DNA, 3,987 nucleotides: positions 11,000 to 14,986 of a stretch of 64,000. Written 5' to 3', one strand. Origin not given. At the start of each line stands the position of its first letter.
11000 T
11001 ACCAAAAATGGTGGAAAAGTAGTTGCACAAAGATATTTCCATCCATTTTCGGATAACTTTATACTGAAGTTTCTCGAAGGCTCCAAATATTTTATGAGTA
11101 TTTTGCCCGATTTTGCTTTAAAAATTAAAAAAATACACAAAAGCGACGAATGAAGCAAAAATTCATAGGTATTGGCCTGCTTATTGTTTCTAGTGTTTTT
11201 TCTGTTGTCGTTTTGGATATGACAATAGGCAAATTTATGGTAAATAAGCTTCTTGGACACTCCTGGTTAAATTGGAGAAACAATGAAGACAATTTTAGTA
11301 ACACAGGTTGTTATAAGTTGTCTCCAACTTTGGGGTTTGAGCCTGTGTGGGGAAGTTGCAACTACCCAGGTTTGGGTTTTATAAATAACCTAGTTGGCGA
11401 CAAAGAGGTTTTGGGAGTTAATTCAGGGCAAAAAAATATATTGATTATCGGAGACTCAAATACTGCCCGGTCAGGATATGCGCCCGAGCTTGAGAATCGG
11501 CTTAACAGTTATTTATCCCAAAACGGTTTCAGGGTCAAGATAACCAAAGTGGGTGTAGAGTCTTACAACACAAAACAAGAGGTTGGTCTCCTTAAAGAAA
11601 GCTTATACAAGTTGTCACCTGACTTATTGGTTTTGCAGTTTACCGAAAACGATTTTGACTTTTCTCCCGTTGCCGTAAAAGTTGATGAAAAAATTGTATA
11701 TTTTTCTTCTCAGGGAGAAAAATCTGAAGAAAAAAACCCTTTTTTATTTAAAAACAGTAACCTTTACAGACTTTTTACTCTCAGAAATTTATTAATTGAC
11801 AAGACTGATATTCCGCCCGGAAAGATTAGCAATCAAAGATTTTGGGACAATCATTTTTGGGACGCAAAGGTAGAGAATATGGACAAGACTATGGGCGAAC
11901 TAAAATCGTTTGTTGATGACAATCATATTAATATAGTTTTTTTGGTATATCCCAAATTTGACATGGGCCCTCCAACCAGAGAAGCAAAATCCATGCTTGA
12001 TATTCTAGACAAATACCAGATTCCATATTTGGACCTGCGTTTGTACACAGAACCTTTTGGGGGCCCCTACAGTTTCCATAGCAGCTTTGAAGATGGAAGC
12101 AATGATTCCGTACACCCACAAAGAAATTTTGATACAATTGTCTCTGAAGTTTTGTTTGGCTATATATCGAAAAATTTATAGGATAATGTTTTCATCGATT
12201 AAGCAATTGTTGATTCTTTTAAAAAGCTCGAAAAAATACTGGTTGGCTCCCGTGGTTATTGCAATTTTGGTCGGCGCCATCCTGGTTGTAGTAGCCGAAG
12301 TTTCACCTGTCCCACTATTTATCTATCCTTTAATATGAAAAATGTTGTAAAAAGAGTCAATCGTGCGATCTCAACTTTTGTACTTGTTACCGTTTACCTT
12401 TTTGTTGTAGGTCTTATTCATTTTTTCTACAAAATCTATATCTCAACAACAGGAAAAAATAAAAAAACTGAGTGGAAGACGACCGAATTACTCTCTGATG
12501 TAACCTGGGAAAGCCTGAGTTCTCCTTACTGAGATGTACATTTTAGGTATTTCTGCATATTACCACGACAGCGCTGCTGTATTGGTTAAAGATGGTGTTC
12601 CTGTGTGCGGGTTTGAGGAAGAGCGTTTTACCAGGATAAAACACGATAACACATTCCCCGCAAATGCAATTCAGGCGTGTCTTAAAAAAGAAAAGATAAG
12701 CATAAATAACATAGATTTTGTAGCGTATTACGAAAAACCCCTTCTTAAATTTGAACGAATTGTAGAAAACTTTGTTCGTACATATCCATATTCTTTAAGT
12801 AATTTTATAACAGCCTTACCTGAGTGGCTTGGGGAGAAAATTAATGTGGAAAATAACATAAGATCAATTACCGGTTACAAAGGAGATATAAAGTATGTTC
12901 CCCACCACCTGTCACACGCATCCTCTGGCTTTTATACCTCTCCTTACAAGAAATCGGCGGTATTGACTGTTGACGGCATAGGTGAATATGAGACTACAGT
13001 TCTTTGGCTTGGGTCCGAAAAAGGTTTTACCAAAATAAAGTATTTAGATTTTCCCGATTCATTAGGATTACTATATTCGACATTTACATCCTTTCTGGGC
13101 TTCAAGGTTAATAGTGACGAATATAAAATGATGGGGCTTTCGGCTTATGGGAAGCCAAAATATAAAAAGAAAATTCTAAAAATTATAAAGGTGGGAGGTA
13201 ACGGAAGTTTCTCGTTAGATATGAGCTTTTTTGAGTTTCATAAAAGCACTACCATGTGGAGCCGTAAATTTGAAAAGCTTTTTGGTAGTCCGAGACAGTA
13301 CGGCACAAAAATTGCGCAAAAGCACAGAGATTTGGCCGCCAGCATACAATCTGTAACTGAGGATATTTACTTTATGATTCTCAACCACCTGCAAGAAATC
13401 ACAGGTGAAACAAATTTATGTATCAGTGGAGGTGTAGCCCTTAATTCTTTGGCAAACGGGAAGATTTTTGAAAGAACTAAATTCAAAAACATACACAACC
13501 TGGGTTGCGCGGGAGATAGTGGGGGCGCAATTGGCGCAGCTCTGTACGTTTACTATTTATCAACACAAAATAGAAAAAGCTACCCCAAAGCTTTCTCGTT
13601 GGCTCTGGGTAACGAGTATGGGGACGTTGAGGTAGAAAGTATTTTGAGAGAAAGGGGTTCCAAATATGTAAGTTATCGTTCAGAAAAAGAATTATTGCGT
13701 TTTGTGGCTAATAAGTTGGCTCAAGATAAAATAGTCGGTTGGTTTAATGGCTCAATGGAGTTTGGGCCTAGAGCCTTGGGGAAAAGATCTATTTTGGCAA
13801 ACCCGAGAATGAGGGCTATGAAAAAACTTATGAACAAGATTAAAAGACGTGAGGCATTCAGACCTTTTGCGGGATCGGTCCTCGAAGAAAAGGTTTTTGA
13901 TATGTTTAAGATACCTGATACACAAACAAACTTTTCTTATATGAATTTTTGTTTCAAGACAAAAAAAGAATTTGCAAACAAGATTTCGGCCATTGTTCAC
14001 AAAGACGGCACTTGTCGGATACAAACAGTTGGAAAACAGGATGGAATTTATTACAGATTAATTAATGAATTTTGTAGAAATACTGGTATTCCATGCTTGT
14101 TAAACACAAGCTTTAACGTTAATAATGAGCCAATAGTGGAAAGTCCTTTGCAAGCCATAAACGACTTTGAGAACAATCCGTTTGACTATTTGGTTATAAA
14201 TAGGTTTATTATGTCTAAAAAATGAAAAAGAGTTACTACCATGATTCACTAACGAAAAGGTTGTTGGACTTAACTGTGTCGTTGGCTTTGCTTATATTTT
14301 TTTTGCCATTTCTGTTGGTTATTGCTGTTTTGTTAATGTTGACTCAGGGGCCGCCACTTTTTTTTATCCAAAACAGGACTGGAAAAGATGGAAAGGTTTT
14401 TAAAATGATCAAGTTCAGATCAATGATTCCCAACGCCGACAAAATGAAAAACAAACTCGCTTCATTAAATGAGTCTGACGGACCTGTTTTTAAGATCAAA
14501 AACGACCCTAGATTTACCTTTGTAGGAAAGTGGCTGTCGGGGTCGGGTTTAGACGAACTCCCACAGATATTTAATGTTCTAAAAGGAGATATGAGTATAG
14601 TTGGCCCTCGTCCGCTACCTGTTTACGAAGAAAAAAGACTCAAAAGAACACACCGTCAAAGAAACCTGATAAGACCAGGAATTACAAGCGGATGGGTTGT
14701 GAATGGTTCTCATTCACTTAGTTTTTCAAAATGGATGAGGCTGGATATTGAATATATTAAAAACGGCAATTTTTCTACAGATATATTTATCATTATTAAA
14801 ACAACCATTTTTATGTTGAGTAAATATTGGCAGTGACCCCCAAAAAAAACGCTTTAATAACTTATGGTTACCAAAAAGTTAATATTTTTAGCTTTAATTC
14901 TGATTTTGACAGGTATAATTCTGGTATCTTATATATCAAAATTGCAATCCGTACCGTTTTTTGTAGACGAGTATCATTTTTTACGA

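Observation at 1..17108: Glycan locus with carbamoyl/methyl/deacetyl tailoring and two protein-glycosylation-type enzymes, abutting the pilin gene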

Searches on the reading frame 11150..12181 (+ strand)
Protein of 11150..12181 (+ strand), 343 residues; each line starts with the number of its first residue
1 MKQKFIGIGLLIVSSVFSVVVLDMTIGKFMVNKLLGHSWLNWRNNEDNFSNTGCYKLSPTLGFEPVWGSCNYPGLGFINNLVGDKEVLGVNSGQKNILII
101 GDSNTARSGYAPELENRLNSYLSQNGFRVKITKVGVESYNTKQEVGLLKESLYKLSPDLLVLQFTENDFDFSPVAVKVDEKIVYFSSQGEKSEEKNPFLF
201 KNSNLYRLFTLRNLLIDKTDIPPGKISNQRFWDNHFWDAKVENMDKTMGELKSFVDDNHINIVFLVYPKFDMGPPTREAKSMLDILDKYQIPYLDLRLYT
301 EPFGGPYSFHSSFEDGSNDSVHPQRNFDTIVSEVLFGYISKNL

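Call 7: search_protein_families(library=pfam, proteins=[window:11150-12181:+], max_evalue=0.01)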
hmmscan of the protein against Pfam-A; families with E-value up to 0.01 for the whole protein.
window:11150-12181:+ (343 aa): 1 family
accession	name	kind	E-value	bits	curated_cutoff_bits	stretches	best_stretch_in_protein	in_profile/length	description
PF00657.28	Lipase_GDSL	-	9.1e-05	23.1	23.6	0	97-169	1-89/208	GDSL-like Lipase/Acylhydrolase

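Call 9: search_protein_families(library=pfam, proteins=[window:11150-12181:+], max_evalue=1)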
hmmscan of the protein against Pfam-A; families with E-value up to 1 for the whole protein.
window:11150-12181:+ (343 aa): 2 families
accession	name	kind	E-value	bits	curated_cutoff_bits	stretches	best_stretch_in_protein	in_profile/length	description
PF00657.28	Lipase_GDSL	-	9.1e-05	23.1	23.6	1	97-169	1-89/208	GDSL-like Lipase/Acylhydrolase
PF25182.1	NonGDSL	-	0.045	13.5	80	1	94-164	27-102/220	Non-GDSL lipase-like family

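Call 47: search_protein_families(library=ncbifam, proteins=[window:11150-12181:+], max_evalue=0.0001)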
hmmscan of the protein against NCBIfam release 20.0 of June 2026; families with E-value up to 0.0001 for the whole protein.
window:11150-12181:+ (343 aa): 0 families

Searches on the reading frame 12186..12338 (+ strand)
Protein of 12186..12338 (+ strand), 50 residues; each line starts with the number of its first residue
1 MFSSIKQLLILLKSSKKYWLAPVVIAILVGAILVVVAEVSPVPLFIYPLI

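Call 79: search_protein_families(library=pfam, proteins=[window:12186-12338:+], max_evalue=1)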
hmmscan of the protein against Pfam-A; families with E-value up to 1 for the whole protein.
window:12186-12338:+ (50 aa): 1 family
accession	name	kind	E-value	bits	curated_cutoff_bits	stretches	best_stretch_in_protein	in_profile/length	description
PF19451.5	DUF5989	-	2.9e-10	40.5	27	1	3-49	2-48/49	Family of unknown function (DUF5989)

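Call 80: search_protein_families(library=ncbifam, proteins=[window:12186-12338:+], max_evalue=1)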
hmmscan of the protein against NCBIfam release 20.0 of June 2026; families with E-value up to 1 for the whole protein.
window:12186-12338:+ (50 aa): 2 families
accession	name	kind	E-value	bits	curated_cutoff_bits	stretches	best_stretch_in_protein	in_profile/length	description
NF002595.0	PRK02251.2-1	equivalog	0.037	14.3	109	1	13-42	24-54/84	cell division protein CrgA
TIGR02459.1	CbtB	hypoth_equivalog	0.18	12.3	64.4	1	16-43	15-42/60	cobalt transporter subunit CbtB (proposed)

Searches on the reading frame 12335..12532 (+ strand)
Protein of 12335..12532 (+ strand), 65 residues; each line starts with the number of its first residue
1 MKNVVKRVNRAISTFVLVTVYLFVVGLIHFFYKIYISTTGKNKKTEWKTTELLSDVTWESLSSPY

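Call 79: search_protein_families(library=pfam, proteins=[window:12335-12532:+], max_evalue=1)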
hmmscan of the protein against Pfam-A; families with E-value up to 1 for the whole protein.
window:12335-12532:+ (65 aa): 0 families

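Call 80: search_protein_families(library=ncbifam, proteins=[window:12335-12532:+], max_evalue=1)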
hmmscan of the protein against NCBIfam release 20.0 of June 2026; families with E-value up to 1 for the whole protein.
window:12335-12532:+ (65 aa): 2 families
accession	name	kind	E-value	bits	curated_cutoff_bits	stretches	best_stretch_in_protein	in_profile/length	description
NF042931.1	SAG1386_EF1546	equivalog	0.0084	16.2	80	1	6-57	24-73/158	SAG1386/EF1546 family surface-associated protein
NF045849.1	ICE_MMCAP2_0565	equivalog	0.055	13.2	40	1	3-49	8-54/80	Mbov_0395 family pilin-like conjugal transfer protein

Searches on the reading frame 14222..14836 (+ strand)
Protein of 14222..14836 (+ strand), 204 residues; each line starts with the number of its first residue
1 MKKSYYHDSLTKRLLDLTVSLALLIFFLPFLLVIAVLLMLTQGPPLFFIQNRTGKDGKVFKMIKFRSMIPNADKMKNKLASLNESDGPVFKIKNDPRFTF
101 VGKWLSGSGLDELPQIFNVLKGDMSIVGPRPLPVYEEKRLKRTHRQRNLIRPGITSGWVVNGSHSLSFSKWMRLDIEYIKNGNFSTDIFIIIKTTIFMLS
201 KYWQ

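Call 7: search_protein_families(library=pfam, proteins=[window:14222-14836:+], max_evalue=0.01)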
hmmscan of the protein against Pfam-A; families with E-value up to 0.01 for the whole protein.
window:14222-14836:+ (204 aa): 1 family
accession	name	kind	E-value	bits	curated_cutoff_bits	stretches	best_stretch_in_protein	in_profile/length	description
PF02397.22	Bac_transf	-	4.7e-58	196.1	27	1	12-199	1-178/179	Bacterial sugar transferase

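Call 47: search_protein_families(library=ncbifam, proteins=[window:14222-14836:+], max_evalue=0.0001)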
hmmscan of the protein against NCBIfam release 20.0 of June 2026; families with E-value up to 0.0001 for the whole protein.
window:14222-14836:+ (204 aa): 10 families
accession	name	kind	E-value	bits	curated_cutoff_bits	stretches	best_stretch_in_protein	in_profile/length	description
TIGR03025.1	EPS_sugtrans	subfamily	2.3e-67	228.1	295.55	1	6-201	252-441/445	exopolysaccharide biosynthesis polyprenyl glycosylphosphotransferase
NF041877.1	EPS_EpsZ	equivalog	3.7e-61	207.2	800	1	7-196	261-450/459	exopolysaccharide biosynthesis polyisoprenyl-phosphate hexose-1-phosphate transferase EpsZ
NF052601.1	undeca_RfbP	equivalog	5.1e-55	186.4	330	1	6-199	39-236/244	undecaprenyl-phosphate galactose phosphotransferase family protein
TIGR03022.1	WbaP_sugtrans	subfamily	1.3e-54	186.2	403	1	8-200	255-451/456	undecaprenyl-phosphate galactose phosphotransferase WbaP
TIGR03023.1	WcaJ_sugtrans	equivalog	7.6e-51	173.8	410.75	1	8-198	259-446/453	undecaprenyl-phosphate glucose phosphotransferase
TIGR03013.1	EpsB_2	subfamily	2.2e-43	149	393.35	1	7-197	250-435/443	TIGR03013 family XrtA/PEP-CTERM system glycosyltransferase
NF011751.0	PRK15204.1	equivalog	1e-33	116.7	907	1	10-199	278-470/476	undecaprenyl-phosphate galactose phosphotransferase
NF007518.0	PRK10124.1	equivalog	3.6e-31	108.4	684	1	9-194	271-453/464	undecaprenyl-phosphate glucose phosphotransferase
NF050817.1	PolSacchBiosHfsE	equivalog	1.8e-29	102.8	750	1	8-196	268-457/467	polysaccharide biosynthesis protein HfsE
NF045514.1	glycotran_HepC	equivalog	3.3e-26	91.9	140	1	4-136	109-216/220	heterocyst development glycosyltransferase HepC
